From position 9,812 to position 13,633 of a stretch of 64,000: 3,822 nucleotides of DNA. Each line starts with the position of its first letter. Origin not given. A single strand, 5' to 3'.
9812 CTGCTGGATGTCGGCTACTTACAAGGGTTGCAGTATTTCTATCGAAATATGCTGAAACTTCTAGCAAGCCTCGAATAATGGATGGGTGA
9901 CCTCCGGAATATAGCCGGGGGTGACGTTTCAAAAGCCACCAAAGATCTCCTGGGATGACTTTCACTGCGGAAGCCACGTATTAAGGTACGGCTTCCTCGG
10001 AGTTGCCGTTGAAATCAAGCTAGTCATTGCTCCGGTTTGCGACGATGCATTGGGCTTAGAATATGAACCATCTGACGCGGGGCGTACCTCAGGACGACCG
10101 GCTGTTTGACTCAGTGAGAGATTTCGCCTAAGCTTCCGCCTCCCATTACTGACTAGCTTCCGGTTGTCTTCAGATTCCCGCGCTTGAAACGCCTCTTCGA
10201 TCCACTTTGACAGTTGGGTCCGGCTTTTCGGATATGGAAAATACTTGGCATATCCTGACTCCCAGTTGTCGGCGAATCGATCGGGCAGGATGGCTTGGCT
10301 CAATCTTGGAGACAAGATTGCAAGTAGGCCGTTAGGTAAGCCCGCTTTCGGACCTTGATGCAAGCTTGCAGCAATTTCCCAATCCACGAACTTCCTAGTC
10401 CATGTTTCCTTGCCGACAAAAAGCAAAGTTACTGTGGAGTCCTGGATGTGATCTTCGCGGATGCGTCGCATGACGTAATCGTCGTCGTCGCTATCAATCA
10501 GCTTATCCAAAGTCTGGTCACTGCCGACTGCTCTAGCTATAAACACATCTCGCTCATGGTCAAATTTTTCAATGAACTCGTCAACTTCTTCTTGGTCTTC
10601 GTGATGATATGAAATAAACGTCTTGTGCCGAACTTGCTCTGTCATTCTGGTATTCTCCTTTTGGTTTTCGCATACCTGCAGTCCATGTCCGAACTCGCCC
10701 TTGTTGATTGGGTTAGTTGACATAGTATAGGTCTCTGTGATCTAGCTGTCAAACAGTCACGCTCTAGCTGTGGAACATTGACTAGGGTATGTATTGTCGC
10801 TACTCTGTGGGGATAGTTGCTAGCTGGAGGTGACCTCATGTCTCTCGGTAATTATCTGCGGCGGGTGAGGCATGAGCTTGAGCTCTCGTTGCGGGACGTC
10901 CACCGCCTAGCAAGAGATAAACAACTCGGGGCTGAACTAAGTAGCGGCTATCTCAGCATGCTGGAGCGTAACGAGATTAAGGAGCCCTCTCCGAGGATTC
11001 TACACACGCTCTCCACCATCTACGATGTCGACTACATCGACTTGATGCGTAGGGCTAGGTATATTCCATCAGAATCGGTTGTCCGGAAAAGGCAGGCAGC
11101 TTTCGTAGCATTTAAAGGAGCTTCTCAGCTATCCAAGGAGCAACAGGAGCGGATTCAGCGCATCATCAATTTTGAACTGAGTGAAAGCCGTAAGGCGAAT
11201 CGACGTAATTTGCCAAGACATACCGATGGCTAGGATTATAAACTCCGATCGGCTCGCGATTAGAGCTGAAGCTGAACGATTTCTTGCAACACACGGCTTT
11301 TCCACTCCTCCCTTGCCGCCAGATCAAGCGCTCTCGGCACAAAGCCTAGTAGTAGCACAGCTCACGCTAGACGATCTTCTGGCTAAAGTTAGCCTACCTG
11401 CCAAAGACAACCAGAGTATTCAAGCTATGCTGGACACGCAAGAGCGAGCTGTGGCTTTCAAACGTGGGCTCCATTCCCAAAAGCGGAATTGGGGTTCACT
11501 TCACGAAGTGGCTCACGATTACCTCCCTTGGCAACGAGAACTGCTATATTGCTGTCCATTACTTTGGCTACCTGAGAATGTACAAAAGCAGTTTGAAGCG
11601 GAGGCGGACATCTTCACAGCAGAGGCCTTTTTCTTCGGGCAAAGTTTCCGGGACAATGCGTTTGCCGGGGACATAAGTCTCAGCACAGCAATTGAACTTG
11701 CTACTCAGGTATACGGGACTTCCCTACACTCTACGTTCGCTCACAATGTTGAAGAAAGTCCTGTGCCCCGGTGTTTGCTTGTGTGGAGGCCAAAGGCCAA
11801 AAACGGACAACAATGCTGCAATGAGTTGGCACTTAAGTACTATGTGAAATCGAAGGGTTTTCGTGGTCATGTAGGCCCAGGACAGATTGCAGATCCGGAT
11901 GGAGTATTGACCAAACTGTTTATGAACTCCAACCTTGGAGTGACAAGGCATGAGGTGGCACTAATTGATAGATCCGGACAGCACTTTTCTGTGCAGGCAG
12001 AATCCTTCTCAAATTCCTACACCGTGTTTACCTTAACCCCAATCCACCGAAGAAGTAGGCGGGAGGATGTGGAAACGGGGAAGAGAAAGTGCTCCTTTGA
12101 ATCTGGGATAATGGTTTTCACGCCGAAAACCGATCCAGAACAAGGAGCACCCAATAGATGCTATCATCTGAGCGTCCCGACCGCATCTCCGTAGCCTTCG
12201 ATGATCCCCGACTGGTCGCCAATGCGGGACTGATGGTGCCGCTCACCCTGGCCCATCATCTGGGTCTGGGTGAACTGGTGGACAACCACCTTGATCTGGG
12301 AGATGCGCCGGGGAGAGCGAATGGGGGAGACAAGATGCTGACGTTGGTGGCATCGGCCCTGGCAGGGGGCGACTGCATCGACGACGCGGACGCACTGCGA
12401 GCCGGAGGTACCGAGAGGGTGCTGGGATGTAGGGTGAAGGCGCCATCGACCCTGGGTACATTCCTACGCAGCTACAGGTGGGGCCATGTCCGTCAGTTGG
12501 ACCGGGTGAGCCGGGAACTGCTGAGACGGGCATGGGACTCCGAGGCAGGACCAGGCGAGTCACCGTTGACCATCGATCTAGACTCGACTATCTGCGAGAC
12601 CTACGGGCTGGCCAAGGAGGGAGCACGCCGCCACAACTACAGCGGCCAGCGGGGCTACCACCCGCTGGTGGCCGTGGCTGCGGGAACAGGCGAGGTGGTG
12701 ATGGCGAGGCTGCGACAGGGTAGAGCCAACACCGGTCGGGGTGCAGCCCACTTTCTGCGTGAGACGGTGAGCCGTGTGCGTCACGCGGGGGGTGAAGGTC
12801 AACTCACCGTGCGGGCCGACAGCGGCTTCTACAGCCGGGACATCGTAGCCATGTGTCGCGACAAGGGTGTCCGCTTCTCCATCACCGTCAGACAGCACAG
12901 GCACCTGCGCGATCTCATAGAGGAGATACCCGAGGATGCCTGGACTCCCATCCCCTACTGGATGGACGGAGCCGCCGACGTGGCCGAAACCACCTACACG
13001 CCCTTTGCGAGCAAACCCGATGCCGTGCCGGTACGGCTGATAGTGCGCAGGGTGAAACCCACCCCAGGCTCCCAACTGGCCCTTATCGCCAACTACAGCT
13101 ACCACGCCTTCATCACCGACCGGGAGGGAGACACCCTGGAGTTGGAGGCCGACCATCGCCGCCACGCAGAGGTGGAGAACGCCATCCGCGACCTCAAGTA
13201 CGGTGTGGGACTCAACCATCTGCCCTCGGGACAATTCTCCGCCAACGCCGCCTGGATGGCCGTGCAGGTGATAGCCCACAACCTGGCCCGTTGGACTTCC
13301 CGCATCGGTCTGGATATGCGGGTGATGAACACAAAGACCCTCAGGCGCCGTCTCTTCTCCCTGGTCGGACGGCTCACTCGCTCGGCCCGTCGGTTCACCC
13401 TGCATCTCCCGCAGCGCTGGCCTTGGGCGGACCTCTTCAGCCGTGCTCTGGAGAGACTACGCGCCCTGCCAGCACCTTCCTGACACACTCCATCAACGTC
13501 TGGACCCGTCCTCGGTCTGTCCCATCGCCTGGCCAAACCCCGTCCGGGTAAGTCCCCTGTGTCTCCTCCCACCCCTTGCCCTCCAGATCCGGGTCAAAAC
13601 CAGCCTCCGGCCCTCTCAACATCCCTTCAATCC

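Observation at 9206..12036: ThsB-like TIR operon with a tiny glycine-zipper membrane peptide, divergent from a CapH/CapP-like XRE + ImmA pair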

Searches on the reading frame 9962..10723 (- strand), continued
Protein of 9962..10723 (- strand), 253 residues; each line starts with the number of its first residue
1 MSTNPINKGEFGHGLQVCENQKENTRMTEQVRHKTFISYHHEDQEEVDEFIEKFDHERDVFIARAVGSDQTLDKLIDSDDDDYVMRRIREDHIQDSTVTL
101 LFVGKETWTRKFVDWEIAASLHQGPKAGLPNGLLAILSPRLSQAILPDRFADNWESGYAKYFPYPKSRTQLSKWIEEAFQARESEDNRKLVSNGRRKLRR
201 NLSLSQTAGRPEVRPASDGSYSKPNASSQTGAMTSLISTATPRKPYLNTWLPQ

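Call 87: predict_structure(alignment_id=A5)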
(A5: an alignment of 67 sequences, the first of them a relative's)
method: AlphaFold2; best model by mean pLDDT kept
length: 227 residues; sequences in the alignment: 67
mean_pLDDT: 76.3   pTM: 0.74
mean pLDDT of the five models: 76.3, 75.6, 71.5, 70.5, 70.6
residues with pLDDT >= 90: 71; 70-90: 86; 50-70: 38; < 50: 32
segments of 3 or more residues with pLDDT < 50: 1-3, 199-227
pLDDT, mean of each block of 10 residues (from residue 1): 67 89 87 77 65 74 80 91 76 74 86 91 90 95 91 92 80 66 85 73 33 39 42
secondary structure, 60 per line:
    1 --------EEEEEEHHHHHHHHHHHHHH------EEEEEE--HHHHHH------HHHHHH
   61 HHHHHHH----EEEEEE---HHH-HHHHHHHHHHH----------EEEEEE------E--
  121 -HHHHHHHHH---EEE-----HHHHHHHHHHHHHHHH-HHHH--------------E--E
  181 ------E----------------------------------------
elements in order: E9-14 H15-28 E35-40 H43-48 H55-67 E72-77 H85-95 E106-111 H122-130 E134-136 H142-157 H159-162

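Call 91: fold_search(model_id=the predicted structure, library=pdb)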
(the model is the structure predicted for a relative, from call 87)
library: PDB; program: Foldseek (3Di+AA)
matches with E <= 10: 497; with E <= 0.001: 0
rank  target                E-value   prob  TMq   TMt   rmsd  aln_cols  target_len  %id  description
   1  8yym_A                1.7e-03  1.00  0.39  0.59   5.5       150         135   13  Cryo-EM structure of cylindrical fiber of MyD88 TIR (released 2025-03-26)
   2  8fz9_B                1.8e-03  1.00  0.42  0.70   3.7       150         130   17  Crystal Structure of Bacillus cereus TIR protein (released 2024-06-19)
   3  8wcf                  1.8e-03  1.00  0.42  0.56   6.2       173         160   14  Crystal structure of EcThsB (released 2024-09-18)
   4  8fz9_A                2.5e-03  1.00  0.45  0.71   3.7       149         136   18  Crystal Structure of Bacillus cereus TIR protein (released 2024-06-19)
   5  9b7d_A                6.2e-03  0.99  0.31  0.37   5.3       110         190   20  Structure of ThsB-Tad3 complex (released 2025-01-22)
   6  9b7d_C                7.5e-03  0.98  0.32  0.37   5.2       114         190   19  Structure of ThsB-Tad3 complex (released 2025-01-22)
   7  8w8m_1A               9.1e-03  0.98  0.38  0.58   5.3       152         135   14  Cryo-EM structure of helical filament of MyD88 TIR (released 2024-09-04)
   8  7ylg                  9.1e-03  0.97  0.36  0.54   6.0       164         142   11  Crystal structure of the chicken Toll-like receptor 15 TIR domain (glutathione adduct) (released 2023-05-31)
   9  7ylf                  1.3e-02  0.94  0.35  0.52   5.9       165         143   10  Crystal structure of the chicken Toll-like receptor 15 TIR domain (2-mercaptoethanol adduct) (released 2023-05-31)
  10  6lhy_B                1.8e-02  0.99  0.31  0.39   3.4       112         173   17  Crystal structure of ThsB (released 2020-06-24)
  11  9i6e_B                2.8e-02  0.90  0.37  0.56   6.0       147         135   11  Crystal structure of DNPH1 bound by compound 5. (released 2025-11-12)
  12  4eo7                  5.3e-02  0.85  0.37  0.55   7.2       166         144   16  Crystal structure of the TIR domain of human myeloid differentiation primary response protein 88. (released 2013-04-10)
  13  1o77_C                6.1e-02  0.47  0.29  0.42   7.2       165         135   15  CRYSTAL STRUCTURE OF THE C713S MUTANT OF THE TIR DOMAIN OF HUMAN TLR2 (released 2002-11-21)
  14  6swl_A                6.5e-02  0.57  0.32  0.47   6.6       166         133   11  The REC domain of XynC, a response regulator from Geobacillus stearothermophilus (released 2020-10-14)
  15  3h16_B                7.4e-02  0.69  0.27  0.40   5.5       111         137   15  Crystal structure of a bacteria TIR domain, PdTIR from Paracoccus denitrificans (released 2009-06-16)
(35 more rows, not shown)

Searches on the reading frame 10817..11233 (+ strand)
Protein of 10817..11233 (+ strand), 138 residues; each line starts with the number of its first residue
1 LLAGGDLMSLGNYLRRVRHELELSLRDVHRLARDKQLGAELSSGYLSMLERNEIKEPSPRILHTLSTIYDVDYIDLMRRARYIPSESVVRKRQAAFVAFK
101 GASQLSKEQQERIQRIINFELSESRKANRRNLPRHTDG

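Call 3: search_protein_families(library=pfam, proteins=[window:10817-11233:+], max_evalue=0.01)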
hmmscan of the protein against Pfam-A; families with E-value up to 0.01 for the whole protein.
window:10817-11233:+ (138 aa): 2 families
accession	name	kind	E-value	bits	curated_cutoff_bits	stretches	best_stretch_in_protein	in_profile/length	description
PF13560.12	HTH_31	-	4.5e-05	24.1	27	1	10-72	2-57/64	Helix-turn-helix domain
PF12844.13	HTH_19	-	0.00073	19.8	30.2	1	11-79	1-61/64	Helix-turn-helix domain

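Call 4: search_protein_families(library=padloc, proteins=[window:10817-11233:+], max_evalue=0.01)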
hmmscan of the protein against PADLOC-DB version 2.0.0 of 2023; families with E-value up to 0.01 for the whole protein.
window:10817-11233:+ (138 aa): 2 families
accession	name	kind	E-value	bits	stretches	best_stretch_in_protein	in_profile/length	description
PDLC02926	HTH_VI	-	7.6e-05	20.9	1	10-77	2-61/92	-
PDLC04142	capH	-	0.0028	16.7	1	8-118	5-96/103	capH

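Call 6: search_protein_families(library=ncbifam, proteins=[window:10817-11233:+], max_evalue=0.01)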
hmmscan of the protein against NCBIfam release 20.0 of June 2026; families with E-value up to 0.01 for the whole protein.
window:10817-11233:+ (138 aa): 1 family
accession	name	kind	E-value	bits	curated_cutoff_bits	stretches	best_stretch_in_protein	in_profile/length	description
NF041677.1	trans_regClgR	equivalog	0.0014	18.6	170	1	10-80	9-71/113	transcriptional regulator ClgR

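Call 65: search_solved_structures(query=window:10838-11230:+, max_evalue=1)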
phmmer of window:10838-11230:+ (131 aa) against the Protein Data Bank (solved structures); distinct sequences matched with E-value up to 1: 9.
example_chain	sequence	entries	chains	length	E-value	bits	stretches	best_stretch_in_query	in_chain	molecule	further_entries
8bny_A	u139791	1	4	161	0.0004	23.9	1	32-79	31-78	Immunity repressor protein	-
6rnx_A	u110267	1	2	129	0.0078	19.8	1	3-75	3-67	HTH-type transcriptional regulator DdrOC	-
6rmq_A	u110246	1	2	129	0.0091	19.6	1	3-75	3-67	HTH-type transcriptional regulator DdrOC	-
6jq1_A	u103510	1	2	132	0.024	18.2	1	3-76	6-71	Transcriptional regulator, XRE family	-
6rnz_A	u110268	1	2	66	0.054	17.1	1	2-71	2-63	HTH-type transcriptional regulator DdrOC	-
9sf2_A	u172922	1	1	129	0.4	14.3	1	4-66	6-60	Transcriptional regulator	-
5tn0_A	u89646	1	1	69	0.56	13.8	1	32-70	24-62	HTH-type transcriptional regulator SinR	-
3qq6_A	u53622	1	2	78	0.72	13.4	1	32-69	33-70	HTH-type transcriptional regulator sinR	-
1b0n_A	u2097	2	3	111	0.86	13.2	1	32-71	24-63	PROTEIN (SINR PROTEIN) | HTH-TYPE TRANSCRIPTIONAL REGULATOR SINR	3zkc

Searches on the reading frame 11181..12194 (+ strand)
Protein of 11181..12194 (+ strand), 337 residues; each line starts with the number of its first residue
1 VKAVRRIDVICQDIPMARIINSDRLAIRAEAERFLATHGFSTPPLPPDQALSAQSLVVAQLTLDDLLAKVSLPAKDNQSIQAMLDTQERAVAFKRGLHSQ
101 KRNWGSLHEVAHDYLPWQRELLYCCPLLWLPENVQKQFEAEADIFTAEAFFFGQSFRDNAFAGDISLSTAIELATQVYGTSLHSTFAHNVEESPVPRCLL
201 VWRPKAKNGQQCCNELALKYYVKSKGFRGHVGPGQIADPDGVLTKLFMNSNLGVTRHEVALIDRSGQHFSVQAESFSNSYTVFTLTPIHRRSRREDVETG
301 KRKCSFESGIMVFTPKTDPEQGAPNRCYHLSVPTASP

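Call 3: search_protein_families(library=pfam, proteins=[window:11181-12194:+], max_evalue=0.01)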
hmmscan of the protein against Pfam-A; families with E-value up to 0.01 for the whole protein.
window:11181-12194:+ (337 aa): 0 families

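Call 4: search_protein_families(library=padloc, proteins=[window:11181-12194:+], max_evalue=0.01)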
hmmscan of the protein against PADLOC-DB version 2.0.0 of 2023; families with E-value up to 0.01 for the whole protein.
window:11181-12194:+ (337 aa): 1 family
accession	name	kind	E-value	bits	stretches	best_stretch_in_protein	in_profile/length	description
PDLC04141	capP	-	2e-07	28.8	1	27-199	5-160/242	capP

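Call 6: search_protein_families(library=ncbifam, proteins=[window:11181-12194:+], max_evalue=0.01)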
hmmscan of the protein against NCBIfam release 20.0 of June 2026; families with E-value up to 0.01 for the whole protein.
window:11181-12194:+ (337 aa): 0 families

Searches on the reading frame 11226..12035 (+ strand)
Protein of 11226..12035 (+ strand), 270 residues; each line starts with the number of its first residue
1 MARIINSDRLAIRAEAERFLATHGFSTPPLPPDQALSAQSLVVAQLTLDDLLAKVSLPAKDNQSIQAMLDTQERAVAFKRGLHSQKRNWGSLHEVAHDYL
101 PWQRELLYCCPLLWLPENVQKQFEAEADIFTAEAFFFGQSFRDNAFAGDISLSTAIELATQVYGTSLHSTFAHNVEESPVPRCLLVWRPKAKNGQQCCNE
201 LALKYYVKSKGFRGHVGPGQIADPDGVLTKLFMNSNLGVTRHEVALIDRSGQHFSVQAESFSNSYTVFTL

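Call 64: search_solved_structures(query=window:11226-12035:+, max_evalue=1, show_alignments=2)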
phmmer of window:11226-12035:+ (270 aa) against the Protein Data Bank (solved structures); distinct sequences matched with E-value up to 1: 0.

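Call 81: search_solved_structures(query=A6, max_evalue=10, show_alignments=2)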
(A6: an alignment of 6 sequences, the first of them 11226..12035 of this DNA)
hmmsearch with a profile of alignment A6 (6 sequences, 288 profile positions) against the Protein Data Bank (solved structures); distinct sequences matched with E-value up to 10: 0.

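Call 83: search_protein_families(library=pfam, alignment_id=A6, max_evalue=5)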
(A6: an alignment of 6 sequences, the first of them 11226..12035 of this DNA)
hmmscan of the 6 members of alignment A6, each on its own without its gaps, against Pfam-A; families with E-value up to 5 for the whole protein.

A. member 1, window:11226-12035:+ (270 aa): 0 families

B. families by the number of members that match (of 6 scanned): 1 family
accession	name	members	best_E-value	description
PF11394.13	Tla3_N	4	0.013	Type VI lipase adapter protein Tla3, N-terminal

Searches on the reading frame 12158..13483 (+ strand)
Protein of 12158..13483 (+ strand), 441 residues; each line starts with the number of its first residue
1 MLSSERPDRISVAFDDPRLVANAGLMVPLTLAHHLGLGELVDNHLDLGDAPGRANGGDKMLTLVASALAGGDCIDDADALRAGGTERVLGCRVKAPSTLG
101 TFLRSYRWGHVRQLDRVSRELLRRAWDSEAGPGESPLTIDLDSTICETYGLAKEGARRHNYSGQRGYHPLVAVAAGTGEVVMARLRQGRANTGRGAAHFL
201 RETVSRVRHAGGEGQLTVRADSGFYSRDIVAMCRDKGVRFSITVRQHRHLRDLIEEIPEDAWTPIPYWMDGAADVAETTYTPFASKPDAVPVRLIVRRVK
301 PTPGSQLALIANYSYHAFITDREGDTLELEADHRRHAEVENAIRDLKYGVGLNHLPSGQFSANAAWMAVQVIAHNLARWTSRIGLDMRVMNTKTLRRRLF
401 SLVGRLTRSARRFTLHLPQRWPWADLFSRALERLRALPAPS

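Call 3: search_protein_families(library=pfam, proteins=[window:12158-13483:+], max_evalue=0.01)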
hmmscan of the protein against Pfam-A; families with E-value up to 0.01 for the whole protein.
window:12158-13483:+ (441 aa): 2 families
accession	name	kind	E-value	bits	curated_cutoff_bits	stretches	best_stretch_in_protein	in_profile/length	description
PF13701.12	DDE_Tnp_1_4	-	3.9e-63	213.6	34.7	1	7-438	6-434/435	Transposase DDE domain group 1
PF01609.27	DDE_Tnp_1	-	6.2e-18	65.7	23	1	136-376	4-200/200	Transposase DDE domain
